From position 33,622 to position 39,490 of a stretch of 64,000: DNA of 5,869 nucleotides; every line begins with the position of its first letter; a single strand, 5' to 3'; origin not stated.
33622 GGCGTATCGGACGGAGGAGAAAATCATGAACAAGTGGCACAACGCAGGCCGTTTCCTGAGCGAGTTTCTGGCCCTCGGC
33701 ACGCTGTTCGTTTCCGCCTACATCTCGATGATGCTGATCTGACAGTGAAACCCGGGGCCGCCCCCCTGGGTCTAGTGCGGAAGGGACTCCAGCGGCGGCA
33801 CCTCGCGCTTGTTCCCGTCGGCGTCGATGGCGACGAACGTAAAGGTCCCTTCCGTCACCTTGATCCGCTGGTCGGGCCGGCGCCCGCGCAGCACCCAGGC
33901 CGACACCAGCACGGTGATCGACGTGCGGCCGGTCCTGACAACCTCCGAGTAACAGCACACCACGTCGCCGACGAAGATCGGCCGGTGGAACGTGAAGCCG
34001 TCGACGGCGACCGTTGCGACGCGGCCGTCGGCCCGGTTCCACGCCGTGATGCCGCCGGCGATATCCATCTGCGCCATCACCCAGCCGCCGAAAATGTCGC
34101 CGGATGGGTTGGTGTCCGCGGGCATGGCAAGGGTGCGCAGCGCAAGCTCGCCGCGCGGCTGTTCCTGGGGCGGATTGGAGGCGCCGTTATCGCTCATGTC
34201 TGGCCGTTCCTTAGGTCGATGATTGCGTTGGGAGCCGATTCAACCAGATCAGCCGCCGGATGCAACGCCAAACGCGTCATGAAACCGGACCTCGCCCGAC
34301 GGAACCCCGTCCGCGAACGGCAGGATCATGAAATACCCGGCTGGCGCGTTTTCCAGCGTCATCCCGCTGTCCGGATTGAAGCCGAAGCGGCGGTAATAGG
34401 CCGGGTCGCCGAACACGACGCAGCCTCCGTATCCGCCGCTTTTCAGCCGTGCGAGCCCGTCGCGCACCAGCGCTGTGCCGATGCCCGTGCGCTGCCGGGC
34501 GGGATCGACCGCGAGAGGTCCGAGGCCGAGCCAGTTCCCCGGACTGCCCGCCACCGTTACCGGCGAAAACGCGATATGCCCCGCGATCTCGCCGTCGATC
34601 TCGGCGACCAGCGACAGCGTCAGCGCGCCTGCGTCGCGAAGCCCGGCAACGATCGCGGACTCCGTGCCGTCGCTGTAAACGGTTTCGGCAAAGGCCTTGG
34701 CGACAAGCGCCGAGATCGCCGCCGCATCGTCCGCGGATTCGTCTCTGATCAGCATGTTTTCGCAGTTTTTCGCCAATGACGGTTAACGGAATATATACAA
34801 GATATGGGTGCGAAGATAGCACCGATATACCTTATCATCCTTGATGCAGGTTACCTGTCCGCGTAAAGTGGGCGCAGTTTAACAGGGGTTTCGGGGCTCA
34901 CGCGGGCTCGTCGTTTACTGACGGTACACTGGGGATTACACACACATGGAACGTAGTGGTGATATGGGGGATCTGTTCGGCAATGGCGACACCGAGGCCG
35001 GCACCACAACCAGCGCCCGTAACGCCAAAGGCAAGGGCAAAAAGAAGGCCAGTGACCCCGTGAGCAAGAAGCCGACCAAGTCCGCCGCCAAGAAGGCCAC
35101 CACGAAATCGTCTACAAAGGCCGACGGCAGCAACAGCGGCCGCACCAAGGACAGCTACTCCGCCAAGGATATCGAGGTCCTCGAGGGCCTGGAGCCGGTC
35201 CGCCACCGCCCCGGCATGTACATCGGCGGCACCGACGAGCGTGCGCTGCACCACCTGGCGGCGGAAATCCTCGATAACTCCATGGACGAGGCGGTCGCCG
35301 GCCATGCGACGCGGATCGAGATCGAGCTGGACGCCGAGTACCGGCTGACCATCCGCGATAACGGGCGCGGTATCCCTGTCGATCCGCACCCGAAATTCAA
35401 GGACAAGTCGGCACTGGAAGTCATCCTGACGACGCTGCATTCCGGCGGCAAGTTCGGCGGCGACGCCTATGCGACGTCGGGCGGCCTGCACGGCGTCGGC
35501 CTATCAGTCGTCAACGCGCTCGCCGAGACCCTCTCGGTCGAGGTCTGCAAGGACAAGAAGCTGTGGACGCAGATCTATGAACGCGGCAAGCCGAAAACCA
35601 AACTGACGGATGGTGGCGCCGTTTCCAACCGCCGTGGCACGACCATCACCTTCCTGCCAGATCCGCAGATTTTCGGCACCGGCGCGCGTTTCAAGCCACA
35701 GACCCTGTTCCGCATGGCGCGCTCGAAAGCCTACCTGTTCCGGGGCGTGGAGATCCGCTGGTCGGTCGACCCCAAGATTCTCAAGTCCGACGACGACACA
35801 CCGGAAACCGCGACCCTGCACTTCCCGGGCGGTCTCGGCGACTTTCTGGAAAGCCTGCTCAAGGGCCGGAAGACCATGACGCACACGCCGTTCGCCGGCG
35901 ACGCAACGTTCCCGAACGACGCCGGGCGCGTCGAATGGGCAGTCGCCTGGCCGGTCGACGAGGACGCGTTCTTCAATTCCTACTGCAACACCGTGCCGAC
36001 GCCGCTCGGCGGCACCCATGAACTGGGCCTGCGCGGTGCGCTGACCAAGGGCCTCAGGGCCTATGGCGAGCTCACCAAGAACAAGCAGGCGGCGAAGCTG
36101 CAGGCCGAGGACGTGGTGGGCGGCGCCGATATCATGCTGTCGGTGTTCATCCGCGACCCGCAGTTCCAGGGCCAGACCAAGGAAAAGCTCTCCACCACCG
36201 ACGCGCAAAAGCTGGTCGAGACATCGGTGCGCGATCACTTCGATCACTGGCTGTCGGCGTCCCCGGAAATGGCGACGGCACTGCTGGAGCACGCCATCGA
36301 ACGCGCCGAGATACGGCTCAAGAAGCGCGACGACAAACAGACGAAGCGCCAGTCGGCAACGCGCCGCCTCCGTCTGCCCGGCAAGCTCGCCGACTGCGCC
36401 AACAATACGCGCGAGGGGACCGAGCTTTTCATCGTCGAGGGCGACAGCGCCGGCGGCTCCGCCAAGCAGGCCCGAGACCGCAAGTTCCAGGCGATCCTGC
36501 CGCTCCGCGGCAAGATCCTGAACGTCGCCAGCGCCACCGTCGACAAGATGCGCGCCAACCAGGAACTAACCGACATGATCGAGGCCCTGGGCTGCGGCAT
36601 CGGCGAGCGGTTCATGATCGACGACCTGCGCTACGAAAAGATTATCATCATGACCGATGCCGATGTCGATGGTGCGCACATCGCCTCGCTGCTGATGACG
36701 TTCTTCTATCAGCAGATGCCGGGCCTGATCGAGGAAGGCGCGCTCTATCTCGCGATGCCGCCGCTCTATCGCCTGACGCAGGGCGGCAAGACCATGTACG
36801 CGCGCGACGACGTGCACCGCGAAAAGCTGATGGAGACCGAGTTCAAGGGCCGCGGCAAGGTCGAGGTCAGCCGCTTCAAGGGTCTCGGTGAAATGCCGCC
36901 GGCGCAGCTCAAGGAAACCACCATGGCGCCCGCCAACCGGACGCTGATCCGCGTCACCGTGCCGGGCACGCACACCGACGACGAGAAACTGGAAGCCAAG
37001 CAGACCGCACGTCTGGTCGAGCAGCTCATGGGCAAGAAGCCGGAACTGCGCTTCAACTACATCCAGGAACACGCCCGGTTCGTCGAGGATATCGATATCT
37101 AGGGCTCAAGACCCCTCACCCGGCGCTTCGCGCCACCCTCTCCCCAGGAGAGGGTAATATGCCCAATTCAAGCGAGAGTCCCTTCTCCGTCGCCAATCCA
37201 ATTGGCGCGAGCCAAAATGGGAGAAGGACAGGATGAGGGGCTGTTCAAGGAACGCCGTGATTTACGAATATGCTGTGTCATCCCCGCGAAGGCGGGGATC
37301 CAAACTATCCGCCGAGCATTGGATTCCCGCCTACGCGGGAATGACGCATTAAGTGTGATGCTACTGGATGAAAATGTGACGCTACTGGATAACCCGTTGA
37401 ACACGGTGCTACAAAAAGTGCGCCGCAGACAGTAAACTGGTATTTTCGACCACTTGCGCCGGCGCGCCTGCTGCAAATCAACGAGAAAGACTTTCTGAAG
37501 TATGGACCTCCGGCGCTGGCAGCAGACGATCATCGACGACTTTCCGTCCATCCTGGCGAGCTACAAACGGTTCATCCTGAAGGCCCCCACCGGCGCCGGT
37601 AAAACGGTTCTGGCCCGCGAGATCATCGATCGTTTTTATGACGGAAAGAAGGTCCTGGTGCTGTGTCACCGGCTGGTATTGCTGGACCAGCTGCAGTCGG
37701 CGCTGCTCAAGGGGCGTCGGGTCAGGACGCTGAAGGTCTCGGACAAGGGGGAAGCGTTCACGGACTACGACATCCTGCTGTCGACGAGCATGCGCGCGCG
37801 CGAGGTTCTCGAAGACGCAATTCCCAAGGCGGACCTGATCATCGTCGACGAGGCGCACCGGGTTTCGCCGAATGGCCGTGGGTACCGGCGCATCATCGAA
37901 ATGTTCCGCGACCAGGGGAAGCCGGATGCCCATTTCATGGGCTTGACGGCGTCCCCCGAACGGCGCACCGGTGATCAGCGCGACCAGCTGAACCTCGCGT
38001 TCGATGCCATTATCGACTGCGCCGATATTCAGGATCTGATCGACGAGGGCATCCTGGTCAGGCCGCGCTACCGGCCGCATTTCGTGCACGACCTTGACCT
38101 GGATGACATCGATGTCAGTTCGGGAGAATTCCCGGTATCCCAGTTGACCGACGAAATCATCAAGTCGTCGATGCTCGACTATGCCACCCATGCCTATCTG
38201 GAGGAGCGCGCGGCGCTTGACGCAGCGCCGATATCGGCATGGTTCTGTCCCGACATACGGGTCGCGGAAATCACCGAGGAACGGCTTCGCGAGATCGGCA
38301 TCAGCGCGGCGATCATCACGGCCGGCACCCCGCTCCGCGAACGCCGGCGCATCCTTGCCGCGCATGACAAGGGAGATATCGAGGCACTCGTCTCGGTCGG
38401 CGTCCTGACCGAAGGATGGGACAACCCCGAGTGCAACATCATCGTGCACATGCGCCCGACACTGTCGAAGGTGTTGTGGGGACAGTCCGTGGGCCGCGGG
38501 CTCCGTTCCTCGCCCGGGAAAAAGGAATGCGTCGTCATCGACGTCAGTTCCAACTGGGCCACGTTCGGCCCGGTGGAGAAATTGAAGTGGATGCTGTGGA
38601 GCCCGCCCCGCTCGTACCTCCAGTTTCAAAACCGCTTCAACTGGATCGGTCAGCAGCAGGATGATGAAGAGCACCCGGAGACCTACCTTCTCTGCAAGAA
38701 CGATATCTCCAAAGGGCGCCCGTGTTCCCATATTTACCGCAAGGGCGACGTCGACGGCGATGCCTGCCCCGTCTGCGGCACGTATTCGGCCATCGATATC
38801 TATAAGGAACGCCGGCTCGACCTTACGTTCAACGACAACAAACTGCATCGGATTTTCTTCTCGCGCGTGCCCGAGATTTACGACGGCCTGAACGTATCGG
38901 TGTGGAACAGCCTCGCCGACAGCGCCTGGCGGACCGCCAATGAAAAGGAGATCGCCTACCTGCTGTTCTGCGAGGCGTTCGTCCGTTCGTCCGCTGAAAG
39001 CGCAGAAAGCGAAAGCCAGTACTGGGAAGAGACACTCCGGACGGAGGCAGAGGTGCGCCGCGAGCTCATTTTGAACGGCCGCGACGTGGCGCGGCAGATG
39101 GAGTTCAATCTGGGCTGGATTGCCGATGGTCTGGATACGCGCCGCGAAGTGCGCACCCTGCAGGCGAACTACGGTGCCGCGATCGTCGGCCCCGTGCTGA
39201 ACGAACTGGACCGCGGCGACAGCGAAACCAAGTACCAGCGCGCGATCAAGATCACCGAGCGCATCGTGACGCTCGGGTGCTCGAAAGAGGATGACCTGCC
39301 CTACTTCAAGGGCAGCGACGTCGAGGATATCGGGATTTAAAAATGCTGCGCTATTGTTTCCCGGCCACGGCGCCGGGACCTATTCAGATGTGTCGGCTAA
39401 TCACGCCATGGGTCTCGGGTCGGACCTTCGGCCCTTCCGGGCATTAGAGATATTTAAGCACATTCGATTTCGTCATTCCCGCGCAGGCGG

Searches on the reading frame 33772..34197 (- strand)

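Call 62: search_protein_families(library=pfam, proteins=[window:33772-34197:-], max_evalue=0.00001)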
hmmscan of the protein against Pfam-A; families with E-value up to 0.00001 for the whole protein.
window:33772-34197:- (141 aa): 2 families
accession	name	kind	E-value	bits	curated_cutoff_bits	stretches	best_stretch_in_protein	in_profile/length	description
PF03061.28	4HBT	-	1.2e-19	70.8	20.6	1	33-105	2-75/79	Thioesterase superfamily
PF13622.12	4HBT_3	-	8.3e-06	26.4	24.3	0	27-121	3-82/83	Acyl-CoA thioesterase N-terminal domain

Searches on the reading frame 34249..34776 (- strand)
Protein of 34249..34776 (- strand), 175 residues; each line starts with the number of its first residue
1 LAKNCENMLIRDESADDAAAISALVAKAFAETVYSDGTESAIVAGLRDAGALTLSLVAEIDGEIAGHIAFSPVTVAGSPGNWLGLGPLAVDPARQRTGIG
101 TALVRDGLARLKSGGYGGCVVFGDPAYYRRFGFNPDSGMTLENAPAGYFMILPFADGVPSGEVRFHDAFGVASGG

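Call 62: search_protein_families(library=pfam, proteins=[window:34249-34776:-], max_evalue=0.00001)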
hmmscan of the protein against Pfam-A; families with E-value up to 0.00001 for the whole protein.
window:34249-34776:- (175 aa): 3 families
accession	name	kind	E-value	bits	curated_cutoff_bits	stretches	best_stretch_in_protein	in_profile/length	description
PF00583.31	Acetyltransf_1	-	7.9e-11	42.7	20.7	1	54-133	34-116/116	Acetyltransferase (GNAT) family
PF13508.13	Acetyltransf_7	-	3.5e-09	37.4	27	1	56-134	6-83/84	Acetyltransferase (GNAT) domain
PF13527.13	Acetyltransf_9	-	7.2e-08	32.9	25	1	11-134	3-125/127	Acetyltransferase (GNAT) domain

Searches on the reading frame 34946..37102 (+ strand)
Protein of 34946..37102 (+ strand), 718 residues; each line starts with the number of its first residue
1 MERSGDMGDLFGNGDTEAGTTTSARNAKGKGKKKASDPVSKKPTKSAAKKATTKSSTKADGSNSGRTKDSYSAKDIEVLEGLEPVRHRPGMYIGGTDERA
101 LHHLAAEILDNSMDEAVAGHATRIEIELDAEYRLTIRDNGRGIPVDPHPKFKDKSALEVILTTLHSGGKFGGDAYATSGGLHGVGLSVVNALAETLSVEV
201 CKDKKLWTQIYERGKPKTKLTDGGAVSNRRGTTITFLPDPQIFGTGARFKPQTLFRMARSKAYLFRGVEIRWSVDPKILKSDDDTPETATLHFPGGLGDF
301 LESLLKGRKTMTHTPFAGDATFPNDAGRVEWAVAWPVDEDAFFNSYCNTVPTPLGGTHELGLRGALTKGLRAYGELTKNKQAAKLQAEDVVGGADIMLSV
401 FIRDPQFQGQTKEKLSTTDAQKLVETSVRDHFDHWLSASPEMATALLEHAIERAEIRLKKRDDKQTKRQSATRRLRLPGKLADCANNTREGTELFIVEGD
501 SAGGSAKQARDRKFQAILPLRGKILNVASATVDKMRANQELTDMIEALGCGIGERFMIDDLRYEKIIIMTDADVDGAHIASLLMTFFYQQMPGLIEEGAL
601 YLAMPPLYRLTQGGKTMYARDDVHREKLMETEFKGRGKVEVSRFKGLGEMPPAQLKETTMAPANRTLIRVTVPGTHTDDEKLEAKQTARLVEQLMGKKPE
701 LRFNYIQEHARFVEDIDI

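Call 53: search_protein_families(library=pfam, proteins=[window:34946-37102:+], max_evalue=0.00001)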
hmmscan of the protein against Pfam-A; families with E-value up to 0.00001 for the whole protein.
window:34946-37102:+ (718 aa): 4 families
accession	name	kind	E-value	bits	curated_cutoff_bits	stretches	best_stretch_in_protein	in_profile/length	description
PF00204.31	DNA_gyraseB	-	8.5e-43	146.2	27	1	296-465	1-172/173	DNA gyrase B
PF00986.26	DNA_gyraseB_C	-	1.2e-21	77.1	29.8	1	637-707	2-63/63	DNA gyrase B subunit, carboxyl terminus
PF01751.28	Toprim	-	5.1e-19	68.7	23.1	1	493-593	1-82/96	Toprim domain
PF02518.31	HATPase_c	-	2.1e-18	67.2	26.4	1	96-239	1-108/111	Histidine kinase-, DNA gyrase B-, and HSP90-like ATPase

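Call 60: find_homologous_proteins(query=window:34946-37102:+, max_evalue=1e-50)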
Query window:34946-37102:+ (718 aa): 8000 proteins with E <= 1e-50 among 8000 candidates; the best 120 are listed.
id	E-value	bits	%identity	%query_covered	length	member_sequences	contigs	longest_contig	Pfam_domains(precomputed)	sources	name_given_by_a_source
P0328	0.0e+0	1433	88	100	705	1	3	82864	PF00986.27,PF02518.32,PF01751.29,PF00204.32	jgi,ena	-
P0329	0.0e+0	1426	87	100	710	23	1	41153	PF00986.27,PF02518.32,PF01751.29,PF00204.32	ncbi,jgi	jgi:topoisomerase-4 subunit B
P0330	0.0e+0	1421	86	100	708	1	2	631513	PF00986.27,PF02518.32,PF01751.29,PF00204.32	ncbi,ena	ncbi:MAG: DNA topoisomerase IV subunit B [Rhodospirillales bacterium]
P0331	0.0e+0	1419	87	100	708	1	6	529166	PF00986.27,PF02518.32,PF01751.29,PF00204.32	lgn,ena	-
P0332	0.0e+0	1419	86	100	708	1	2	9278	PF00986.27,PF02518.32,PF01751.29,PF00204.32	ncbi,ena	-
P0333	0.0e+0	1418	87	100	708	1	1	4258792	PF00986.27,PF02518.32,PF01751.29,PF00204.32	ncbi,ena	-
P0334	0.0e+0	1416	87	100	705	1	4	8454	PF00986.27,PF02518.32,PF01751.29,PF00204.32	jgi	-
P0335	0.0e+0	1409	87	100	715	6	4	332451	PF00986.27,PF02518.32,PF01751.29,PF00204.32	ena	-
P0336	0.0e+0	1387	85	100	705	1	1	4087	PF00986.27,PF02518.32,PF01751.29,PF00204.32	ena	-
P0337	0.0e+0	1382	85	100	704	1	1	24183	PF00986.27,PF02518.32,PF01751.29,PF00204.32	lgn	-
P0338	0.0e+0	1372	85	100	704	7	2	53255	PF00986.27,PF02518.32,PF01751.29,PF00204.32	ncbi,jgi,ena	jgi:topoisomerase IV subunit B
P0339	0.0e+0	1371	84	100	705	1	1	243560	PF00986.27,PF02518.32,PF01751.29,PF00204.32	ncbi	-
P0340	0.0e+0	1363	85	100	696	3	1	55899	PF00986.27,PF02518.32,PF01751.29,PF00204.32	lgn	-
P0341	0.0e+0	1363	84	100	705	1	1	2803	PF00986.27,PF02518.32,PF01751.29,PF00204.32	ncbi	-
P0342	0.0e+0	1361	90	92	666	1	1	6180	PF00986.27,PF02518.32,PF01751.29,PF00204.32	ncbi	ncbi:MAG: DNA topoisomerase IV subunit B [Rhodospirillales bacterium]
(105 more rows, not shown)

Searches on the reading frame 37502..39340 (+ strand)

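Call 53: search_protein_families(library=pfam, proteins=[window:37502-39340:+], max_evalue=0.00001)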
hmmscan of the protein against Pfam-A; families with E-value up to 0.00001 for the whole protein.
window:37502-39340:+ (612 aa): 3 families
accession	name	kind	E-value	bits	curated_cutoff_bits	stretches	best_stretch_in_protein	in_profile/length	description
PF04851.21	ResIII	-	2.8e-20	73.3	22.5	1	1-154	2-164/164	Type III restriction enzyme, res subunit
PF00270.35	DEAD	-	1.6e-12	47.9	26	1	15-154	9-162/167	DEAD/DEAH box helicase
PF00271.37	Helicase_C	-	4.8e-09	36.9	23.5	1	248-336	21-109/110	Helicase conserved C-terminal domain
